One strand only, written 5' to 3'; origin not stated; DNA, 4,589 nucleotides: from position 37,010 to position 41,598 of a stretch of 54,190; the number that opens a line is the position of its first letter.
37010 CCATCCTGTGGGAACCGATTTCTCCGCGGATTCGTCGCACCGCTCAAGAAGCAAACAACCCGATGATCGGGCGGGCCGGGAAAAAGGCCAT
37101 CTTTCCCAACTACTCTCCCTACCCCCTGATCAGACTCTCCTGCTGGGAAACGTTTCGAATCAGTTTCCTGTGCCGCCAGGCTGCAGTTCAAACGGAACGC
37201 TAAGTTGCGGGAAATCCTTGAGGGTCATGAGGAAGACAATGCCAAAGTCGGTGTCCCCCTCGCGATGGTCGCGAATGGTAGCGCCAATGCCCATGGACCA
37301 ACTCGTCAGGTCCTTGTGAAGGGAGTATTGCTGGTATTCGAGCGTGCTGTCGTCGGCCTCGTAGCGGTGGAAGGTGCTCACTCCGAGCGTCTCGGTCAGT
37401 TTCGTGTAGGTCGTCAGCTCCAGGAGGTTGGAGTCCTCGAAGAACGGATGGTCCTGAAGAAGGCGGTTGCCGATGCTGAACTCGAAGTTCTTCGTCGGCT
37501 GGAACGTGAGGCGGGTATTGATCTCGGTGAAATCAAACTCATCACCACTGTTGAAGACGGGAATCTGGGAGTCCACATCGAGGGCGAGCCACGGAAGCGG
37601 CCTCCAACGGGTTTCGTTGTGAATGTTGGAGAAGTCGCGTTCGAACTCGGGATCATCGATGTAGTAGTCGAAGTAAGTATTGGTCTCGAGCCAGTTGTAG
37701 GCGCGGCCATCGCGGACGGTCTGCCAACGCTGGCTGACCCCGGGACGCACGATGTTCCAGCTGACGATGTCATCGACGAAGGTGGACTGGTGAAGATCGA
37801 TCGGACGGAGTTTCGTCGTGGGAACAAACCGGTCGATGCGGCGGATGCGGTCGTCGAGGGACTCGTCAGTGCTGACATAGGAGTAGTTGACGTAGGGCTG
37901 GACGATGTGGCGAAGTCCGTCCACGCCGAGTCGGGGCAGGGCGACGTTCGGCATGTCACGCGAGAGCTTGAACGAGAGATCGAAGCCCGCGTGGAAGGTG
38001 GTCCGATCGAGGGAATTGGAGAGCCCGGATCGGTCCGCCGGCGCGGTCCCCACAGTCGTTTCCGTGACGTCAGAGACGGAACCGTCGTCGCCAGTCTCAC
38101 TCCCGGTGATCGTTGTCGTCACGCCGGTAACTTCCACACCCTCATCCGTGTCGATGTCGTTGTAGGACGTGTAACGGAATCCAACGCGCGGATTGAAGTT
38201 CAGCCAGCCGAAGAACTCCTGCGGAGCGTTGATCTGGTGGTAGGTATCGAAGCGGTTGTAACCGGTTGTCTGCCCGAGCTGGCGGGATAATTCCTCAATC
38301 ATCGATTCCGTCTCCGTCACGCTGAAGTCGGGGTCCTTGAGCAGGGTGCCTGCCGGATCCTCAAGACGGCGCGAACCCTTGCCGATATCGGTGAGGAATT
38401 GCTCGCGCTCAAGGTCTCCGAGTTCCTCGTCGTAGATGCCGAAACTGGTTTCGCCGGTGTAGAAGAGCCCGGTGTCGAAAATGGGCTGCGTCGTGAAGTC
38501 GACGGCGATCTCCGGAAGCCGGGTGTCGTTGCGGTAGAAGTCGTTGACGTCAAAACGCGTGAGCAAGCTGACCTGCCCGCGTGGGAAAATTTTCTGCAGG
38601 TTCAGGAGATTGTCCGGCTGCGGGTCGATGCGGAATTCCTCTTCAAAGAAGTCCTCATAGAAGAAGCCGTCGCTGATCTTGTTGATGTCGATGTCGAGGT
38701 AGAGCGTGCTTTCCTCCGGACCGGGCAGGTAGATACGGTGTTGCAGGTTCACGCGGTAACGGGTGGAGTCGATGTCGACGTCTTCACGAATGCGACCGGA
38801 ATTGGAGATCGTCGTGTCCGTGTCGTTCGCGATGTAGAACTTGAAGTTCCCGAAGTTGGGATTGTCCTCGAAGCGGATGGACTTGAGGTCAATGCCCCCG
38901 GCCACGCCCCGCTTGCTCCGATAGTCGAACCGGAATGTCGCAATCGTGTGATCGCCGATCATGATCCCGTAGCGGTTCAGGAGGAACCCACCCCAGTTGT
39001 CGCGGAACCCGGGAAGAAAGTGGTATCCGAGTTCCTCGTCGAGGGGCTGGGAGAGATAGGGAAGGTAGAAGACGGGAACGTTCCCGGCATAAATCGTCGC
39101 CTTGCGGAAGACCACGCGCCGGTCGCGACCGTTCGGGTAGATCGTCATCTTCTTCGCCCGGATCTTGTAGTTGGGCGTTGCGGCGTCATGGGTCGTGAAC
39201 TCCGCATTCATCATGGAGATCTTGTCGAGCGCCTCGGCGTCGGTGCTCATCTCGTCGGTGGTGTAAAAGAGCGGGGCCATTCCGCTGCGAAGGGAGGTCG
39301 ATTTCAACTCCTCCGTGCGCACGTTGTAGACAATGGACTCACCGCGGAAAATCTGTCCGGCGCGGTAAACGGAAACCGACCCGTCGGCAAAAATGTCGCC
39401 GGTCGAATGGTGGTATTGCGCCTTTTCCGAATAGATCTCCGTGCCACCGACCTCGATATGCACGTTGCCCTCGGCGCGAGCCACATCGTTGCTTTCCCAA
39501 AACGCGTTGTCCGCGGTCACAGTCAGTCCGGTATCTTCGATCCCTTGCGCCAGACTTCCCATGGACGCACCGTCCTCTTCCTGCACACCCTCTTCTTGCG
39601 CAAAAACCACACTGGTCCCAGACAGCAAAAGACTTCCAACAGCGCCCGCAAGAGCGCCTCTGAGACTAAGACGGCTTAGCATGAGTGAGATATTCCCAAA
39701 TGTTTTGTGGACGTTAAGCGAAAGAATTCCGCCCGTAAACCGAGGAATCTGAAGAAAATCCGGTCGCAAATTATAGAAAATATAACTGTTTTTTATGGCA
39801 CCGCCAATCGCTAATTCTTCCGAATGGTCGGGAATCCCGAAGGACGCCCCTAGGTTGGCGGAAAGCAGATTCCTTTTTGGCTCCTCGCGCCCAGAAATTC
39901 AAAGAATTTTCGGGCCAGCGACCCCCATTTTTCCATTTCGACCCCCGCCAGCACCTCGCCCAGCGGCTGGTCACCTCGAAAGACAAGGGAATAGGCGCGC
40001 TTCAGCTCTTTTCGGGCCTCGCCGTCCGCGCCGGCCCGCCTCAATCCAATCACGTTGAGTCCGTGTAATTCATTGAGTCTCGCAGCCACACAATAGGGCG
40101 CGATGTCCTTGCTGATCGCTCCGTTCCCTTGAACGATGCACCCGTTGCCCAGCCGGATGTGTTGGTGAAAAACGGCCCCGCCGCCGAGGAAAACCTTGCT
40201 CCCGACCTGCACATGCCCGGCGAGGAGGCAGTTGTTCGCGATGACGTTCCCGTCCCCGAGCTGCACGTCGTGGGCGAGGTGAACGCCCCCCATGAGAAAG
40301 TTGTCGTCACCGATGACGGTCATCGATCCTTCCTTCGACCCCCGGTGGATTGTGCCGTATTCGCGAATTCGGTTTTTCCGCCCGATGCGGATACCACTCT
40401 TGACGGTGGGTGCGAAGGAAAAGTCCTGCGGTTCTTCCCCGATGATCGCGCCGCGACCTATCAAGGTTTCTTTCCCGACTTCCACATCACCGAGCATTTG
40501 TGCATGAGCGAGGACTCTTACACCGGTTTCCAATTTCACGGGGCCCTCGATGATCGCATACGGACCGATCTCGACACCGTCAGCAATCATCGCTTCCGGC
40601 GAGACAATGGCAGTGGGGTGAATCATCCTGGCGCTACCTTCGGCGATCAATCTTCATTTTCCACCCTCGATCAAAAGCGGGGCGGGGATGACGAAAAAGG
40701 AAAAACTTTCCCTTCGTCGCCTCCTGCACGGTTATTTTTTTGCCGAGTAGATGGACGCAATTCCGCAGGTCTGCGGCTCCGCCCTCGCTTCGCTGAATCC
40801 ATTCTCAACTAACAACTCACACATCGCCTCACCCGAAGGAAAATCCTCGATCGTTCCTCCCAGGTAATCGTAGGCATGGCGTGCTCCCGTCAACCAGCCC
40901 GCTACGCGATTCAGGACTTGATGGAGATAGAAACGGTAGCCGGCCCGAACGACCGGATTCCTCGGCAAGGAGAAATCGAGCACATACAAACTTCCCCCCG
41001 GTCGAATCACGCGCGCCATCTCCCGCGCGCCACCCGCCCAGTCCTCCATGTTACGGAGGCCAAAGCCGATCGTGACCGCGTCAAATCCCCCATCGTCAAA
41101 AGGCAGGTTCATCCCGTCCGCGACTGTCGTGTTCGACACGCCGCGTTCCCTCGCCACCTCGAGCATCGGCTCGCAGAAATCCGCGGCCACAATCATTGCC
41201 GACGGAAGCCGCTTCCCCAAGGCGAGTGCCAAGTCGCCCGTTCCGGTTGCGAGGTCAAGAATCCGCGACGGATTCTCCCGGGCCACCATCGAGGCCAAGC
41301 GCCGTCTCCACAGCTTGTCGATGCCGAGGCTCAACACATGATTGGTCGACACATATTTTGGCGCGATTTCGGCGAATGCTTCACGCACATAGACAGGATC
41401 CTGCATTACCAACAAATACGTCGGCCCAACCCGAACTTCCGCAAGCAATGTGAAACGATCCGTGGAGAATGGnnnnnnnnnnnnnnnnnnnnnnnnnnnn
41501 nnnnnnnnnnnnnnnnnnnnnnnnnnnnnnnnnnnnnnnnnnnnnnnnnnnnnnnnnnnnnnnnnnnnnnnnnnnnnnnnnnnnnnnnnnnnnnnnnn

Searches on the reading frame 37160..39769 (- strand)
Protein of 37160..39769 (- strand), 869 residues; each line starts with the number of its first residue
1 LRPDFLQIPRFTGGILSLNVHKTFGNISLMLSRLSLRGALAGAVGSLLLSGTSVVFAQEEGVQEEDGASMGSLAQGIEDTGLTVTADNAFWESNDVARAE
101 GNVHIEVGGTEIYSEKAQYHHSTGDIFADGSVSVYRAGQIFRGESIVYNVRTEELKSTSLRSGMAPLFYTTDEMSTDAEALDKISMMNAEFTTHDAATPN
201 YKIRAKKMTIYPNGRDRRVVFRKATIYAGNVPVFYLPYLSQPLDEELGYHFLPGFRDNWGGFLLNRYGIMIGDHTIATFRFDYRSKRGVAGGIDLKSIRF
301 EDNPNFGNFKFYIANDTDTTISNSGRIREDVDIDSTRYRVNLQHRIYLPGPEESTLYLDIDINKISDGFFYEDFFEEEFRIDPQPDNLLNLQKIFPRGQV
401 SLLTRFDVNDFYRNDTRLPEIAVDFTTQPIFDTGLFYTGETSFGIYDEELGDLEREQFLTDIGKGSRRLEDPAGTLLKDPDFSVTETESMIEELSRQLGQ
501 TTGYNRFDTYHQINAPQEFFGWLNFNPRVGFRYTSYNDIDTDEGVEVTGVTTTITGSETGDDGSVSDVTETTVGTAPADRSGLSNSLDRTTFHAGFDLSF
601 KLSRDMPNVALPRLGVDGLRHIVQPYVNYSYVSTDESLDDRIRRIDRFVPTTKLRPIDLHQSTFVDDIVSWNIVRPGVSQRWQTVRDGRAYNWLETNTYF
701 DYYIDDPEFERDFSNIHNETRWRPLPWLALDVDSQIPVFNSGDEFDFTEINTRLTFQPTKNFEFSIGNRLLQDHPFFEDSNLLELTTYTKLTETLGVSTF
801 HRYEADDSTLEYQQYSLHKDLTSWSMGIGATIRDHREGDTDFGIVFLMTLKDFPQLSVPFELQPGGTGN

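Call 27: search_protein_families(library=pfam, proteins=[window:37160-39769:-], max_evalue=0.001)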
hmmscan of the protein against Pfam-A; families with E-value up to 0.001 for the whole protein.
window:37160-39769:- (869 aa): 1 family
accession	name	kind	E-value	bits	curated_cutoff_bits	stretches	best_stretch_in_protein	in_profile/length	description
PF06835.18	LptC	-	0.00017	21.7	21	0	83-155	86-164/175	Lipopolysaccharide-assembly, LptC-related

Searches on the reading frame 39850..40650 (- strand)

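Call 28: search_protein_families(library=pfam, proteins=[window:39850-40650:-], max_evalue=0.001)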
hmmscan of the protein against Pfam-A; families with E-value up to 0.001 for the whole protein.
window:39850-40650:- (266 aa): 3 families
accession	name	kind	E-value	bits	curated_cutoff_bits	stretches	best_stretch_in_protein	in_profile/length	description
PF00132.30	Hexapep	-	9.1e-24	82.6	27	1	111-145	2-36/36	Bacterial transferase hexapeptide (six repeats)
PF13720.11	Acetyltransf_11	-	2.5e-15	57.1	24.5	1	182-262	1-82/82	Udp N-acetylglucosamine O-acyltransferase; Domain 2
PF25084.1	LbH_EIF2B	-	1.2e-08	35.3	54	1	83-171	18-103/105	EIF2B subunit epsilon LbH domain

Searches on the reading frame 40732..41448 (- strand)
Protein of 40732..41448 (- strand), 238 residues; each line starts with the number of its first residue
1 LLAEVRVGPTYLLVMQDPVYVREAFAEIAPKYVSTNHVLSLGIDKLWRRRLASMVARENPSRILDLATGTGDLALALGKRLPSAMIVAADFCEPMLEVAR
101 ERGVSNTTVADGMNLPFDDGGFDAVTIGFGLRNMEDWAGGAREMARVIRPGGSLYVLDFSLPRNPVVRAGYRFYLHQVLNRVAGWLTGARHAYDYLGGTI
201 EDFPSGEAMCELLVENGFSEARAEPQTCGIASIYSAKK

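Call 28: search_protein_families(library=pfam, proteins=[window:40732-41448:-], max_evalue=0.001)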
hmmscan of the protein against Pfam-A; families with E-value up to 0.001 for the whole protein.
window:40732-41448:- (238 aa): 6 families
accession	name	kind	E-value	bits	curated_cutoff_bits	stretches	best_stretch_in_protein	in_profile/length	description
PF01209.24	Ubie_methyltran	-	1.6e-50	172.1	20.1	1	20-238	8-233/233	ubiE/COQ5 methyltransferase family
PF08241.18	Methyltransf_11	-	2.4e-17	63.8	21.2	1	64-156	1-95/95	Methyltransferase domain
PF13649.12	Methyltransf_25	-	4.9e-17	62.8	27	1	63-152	1-97/97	Methyltransferase domain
PF13489.12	Methyltransf_23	-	4.8e-09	36.6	27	1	45-218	7-159/164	Methyltransferase domain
PF08242.18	Methyltransf_12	-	3.3e-08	34.6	30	1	64-154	1-98/98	Methyltransferase domain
PF13847.12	Methyltransf_31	-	3.3e-08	33.8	27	1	62-160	6-113/145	Methyltransferase domain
